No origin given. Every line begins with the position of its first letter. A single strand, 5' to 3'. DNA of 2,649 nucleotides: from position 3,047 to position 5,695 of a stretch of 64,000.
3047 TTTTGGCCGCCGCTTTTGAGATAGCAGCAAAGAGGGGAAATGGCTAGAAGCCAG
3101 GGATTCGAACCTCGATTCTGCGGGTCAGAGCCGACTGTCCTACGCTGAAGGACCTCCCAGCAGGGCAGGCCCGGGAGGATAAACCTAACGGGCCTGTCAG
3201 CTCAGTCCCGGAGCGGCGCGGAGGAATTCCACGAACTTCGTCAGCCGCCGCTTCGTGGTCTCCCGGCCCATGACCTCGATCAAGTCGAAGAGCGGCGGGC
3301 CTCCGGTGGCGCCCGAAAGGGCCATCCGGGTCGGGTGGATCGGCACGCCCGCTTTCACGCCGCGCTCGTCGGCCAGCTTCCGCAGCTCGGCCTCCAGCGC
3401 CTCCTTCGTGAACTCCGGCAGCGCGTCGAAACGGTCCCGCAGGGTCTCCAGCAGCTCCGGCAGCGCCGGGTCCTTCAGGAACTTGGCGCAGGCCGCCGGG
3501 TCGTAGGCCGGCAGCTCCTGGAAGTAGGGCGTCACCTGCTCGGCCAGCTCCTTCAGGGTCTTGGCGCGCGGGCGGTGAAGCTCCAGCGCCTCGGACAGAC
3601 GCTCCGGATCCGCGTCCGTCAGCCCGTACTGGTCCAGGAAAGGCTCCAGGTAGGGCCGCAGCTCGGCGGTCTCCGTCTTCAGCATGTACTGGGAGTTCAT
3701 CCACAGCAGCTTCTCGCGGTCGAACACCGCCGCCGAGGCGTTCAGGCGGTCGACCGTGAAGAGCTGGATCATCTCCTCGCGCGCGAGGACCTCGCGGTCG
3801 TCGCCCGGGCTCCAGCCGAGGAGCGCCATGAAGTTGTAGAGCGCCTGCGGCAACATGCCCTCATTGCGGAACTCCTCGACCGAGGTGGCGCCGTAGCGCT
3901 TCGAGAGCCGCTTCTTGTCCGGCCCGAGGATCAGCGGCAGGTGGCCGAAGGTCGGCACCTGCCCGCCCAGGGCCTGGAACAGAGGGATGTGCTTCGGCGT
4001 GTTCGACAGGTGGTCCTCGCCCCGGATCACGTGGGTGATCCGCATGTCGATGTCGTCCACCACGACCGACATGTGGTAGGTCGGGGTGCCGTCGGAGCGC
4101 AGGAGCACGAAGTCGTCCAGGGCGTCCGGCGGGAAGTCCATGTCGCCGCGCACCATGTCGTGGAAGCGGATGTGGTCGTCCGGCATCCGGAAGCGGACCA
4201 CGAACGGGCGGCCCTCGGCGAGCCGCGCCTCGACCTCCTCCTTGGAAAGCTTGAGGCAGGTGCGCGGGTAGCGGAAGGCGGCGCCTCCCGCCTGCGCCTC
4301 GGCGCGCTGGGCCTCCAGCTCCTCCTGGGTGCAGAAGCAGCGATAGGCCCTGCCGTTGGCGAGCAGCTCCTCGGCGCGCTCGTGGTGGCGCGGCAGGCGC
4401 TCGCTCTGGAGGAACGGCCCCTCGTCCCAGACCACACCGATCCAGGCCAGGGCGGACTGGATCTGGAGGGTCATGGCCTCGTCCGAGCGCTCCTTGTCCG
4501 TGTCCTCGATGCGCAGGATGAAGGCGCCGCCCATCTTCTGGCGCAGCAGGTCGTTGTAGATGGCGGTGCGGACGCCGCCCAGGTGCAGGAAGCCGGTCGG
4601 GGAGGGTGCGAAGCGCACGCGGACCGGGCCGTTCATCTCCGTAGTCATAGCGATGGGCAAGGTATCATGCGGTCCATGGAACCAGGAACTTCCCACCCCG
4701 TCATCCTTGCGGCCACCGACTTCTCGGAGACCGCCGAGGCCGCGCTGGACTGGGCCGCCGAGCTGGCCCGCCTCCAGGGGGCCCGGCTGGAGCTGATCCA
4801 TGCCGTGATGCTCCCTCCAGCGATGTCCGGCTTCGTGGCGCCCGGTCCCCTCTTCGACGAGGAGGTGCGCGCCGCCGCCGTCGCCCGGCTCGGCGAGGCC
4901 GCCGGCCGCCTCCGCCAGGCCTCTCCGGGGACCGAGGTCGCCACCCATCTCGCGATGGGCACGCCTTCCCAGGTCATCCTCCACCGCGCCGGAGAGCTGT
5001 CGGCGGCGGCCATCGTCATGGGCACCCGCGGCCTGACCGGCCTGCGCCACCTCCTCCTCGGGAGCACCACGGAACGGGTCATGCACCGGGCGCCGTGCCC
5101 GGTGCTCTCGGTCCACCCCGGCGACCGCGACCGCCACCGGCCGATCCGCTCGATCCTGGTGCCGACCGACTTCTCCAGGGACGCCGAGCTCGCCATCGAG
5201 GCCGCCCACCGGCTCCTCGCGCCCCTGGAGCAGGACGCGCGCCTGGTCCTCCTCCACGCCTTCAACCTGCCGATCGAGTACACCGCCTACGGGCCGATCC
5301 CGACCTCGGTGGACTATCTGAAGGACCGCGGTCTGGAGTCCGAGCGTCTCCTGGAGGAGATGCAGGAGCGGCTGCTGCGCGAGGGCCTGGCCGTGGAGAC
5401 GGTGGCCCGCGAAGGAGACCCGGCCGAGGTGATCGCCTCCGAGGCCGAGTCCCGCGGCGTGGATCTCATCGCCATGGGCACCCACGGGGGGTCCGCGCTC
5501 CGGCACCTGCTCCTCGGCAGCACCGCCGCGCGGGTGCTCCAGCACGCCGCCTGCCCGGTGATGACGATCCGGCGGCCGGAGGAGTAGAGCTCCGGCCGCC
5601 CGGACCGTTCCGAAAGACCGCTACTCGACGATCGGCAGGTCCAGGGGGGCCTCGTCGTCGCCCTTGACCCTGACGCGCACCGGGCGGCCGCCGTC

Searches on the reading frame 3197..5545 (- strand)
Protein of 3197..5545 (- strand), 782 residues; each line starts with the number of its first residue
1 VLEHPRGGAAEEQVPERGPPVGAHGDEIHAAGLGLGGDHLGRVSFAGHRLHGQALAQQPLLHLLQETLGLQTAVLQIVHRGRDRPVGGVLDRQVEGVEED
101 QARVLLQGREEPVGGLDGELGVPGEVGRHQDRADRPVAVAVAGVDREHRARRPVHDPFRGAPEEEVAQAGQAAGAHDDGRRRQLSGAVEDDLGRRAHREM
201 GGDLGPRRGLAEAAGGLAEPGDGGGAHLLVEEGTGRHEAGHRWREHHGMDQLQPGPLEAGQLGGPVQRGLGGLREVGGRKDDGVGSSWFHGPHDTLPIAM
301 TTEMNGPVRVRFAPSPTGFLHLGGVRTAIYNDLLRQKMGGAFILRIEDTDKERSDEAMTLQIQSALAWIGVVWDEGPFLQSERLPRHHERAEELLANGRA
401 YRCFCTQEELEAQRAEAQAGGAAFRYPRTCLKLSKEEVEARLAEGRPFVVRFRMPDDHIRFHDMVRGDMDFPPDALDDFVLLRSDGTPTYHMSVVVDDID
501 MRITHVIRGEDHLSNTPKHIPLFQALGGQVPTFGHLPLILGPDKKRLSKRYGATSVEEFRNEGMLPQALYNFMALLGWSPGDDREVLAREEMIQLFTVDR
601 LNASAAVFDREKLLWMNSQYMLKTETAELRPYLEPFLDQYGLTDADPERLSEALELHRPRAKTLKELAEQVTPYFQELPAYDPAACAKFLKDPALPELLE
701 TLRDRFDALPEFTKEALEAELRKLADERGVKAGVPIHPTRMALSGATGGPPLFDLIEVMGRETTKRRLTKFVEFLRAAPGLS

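Call 90: search_protein_families(library=pfam, alignment_id=A6, max_evalue=0.00001)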
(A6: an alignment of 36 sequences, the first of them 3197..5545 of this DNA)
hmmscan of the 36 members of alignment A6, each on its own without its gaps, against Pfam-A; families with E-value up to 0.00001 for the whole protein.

A. member 1, window:3197-5545:- (782 aa): 2 families
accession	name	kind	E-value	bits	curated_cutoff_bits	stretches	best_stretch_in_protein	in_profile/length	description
PF00749.27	tRNA-synt_1c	-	2.3e-97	326.1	23.4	1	308-615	2-314/314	tRNA synthetases class I (E and Q), catalytic domain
PF19269.4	Anticodon_2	-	1.8e-32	113.1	23.6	1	632-771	5-140/141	Anticodon binding domain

B. families by the number of members that match (of 36 scanned): 83 families (the first 25 are shown)
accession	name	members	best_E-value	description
PF00535.33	Glycos_transf_2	3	2.5e-27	Glycosyl transferase family 2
PF14224.11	DUF4331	2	1.6e-130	Domain of unknown function (DUF4331)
PF02786.22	CPSase_L_D2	2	4.4e-73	Carbamoyl-phosphate synthase L chain, ATP binding domain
PF13641.12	Glyco_tranf_2_3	2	1.9e-16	Glycosyltransferase like family 2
PF13632.12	Glyco_trans_2_3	2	6.1e-12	Glycosyl transferase family group 2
PF00456.26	Transketolase_N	1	1.2e-143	Transketolase, thiamine diphosphate binding domain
PF00171.27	Aldedh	1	2.5e-123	Aldehyde dehydrogenase family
PF01515.24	PTA_PTB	1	6.1e-106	Phosphate acetyl/butaryl transferase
PF00749.27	tRNA-synt_1c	1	2.3e-97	tRNA synthetases class I (E and Q), catalytic domain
PF00501.34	AMP-binding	1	3.9e-88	AMP-binding enzyme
PF04166.17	PdxA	1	1.5e-72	Pyridoxal phosphate biosynthetic protein PdxA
PF01071.24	GARS_A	1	5.9e-72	Phosphoribosylglycinamide synthetase, ATP-grasp (A) domain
PF02397.22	Bac_transf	1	5.5e-69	Bacterial sugar transferase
PF03575.23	Peptidase_S51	1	9.8e-56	Peptidase family S51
PF02779.29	Transket_pyr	1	4.8e-52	Transketolase, pyrimidine binding domain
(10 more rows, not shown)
